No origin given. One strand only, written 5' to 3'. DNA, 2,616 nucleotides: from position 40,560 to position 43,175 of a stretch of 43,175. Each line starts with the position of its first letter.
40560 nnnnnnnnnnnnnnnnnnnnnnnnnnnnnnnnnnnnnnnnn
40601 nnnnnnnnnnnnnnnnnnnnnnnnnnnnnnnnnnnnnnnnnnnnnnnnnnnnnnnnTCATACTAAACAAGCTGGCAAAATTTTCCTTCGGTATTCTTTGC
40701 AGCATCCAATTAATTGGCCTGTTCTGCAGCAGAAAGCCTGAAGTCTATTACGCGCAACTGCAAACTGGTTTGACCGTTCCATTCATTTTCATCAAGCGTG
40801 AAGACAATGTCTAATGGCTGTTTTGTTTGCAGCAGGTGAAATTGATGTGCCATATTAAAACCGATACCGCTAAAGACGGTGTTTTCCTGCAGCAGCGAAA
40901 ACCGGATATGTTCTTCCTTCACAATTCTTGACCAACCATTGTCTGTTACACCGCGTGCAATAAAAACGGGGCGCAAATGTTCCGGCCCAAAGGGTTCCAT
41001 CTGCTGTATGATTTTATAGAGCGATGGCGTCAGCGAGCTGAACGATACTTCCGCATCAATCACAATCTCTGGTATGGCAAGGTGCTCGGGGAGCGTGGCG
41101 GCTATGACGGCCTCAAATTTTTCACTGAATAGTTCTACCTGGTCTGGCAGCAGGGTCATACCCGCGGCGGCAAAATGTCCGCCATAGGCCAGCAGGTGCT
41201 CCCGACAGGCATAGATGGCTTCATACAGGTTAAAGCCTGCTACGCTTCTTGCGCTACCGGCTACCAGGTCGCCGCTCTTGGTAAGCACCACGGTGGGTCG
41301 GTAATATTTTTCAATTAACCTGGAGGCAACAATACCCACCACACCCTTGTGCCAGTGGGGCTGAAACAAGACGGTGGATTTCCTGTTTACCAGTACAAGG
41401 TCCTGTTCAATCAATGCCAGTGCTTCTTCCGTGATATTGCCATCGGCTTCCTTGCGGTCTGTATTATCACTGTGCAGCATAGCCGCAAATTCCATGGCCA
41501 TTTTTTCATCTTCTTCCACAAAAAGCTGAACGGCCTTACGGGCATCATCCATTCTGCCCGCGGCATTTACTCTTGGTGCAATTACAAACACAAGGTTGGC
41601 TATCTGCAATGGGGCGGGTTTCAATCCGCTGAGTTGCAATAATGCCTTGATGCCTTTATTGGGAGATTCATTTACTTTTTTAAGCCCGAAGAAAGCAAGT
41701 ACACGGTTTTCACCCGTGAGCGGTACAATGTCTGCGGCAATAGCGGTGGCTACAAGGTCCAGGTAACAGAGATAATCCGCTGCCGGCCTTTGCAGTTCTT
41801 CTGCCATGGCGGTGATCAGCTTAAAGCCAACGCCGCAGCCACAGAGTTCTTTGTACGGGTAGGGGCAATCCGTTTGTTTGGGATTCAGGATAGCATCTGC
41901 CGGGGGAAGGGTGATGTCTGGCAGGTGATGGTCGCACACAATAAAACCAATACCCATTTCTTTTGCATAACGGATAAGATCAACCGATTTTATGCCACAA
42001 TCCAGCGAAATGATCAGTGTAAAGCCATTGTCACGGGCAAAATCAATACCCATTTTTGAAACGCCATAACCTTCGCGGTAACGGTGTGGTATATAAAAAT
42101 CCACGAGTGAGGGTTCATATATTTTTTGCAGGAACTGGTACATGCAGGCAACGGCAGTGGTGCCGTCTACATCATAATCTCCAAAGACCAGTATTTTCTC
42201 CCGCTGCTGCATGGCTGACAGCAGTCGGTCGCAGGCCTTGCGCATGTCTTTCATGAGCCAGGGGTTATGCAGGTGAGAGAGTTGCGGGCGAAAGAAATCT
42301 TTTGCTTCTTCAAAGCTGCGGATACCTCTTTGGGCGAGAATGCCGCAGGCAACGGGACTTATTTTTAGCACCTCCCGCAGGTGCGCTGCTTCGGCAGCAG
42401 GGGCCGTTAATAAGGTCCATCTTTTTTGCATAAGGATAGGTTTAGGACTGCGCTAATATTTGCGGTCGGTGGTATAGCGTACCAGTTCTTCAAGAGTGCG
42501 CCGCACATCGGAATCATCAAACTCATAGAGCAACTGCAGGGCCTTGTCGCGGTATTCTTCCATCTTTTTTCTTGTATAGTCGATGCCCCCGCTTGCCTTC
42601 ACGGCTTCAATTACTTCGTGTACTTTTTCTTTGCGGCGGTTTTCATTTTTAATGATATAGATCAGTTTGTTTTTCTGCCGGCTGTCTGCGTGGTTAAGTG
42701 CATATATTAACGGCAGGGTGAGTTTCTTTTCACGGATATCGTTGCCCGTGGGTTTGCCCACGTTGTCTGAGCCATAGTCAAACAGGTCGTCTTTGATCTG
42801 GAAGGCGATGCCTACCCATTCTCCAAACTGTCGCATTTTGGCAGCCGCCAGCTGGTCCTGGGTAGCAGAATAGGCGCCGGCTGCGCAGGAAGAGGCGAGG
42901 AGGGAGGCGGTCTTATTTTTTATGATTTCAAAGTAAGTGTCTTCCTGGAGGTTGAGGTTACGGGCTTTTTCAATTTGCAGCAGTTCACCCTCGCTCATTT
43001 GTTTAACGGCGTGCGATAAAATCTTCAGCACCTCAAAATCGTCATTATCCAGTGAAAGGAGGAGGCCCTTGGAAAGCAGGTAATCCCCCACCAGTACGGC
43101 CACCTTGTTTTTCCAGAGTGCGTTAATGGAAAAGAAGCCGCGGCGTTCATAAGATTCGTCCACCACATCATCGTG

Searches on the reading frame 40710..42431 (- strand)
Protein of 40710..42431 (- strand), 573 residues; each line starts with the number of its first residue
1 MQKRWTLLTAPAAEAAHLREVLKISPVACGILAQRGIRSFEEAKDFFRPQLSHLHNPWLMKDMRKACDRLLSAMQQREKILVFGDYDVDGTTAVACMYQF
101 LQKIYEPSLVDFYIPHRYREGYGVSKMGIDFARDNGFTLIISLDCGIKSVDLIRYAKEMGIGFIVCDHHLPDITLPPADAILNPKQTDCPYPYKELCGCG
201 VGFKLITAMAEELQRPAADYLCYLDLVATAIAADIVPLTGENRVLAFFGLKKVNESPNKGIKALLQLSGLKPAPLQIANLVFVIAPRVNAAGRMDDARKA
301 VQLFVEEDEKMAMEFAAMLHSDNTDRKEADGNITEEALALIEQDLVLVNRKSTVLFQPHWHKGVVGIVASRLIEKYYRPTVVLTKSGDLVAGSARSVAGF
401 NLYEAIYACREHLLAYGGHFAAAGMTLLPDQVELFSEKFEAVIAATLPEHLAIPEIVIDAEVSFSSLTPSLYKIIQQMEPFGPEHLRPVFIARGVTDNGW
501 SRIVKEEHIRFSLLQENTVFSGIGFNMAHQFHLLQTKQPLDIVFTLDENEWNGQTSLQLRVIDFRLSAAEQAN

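Call 8: search_protein_families(library=pfam, proteins=[window:40710-42431:-], max_evalue=0.001)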
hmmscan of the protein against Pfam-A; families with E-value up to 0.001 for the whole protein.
window:40710-42431:- (573 aa): 3 families
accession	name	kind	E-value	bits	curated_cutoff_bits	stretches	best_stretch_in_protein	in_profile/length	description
PF17768.7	RecJ_OB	-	2.8e-28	98.6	27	1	458-563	1-107/107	RecJ OB domain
PF01368.27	DHH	-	2.2e-27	96.2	28.1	1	79-231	1-125/125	DHH family, N-terminal domain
PF02272.25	DHHA1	-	1.8e-13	51.3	25.9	1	354-444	6-101/102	DHHA1 domain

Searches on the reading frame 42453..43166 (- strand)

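Call 8: search_protein_families(library=pfam, proteins=[window:42453-43166:-], max_evalue=0.001)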
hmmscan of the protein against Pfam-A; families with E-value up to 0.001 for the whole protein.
window:42453-43166:- (237 aa): 1 family
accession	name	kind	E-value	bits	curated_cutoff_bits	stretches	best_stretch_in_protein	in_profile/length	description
PF00348.22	polyprenyl_synt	-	4.6e-48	164.1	27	1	1-188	61-250/251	Polyprenyl synthetase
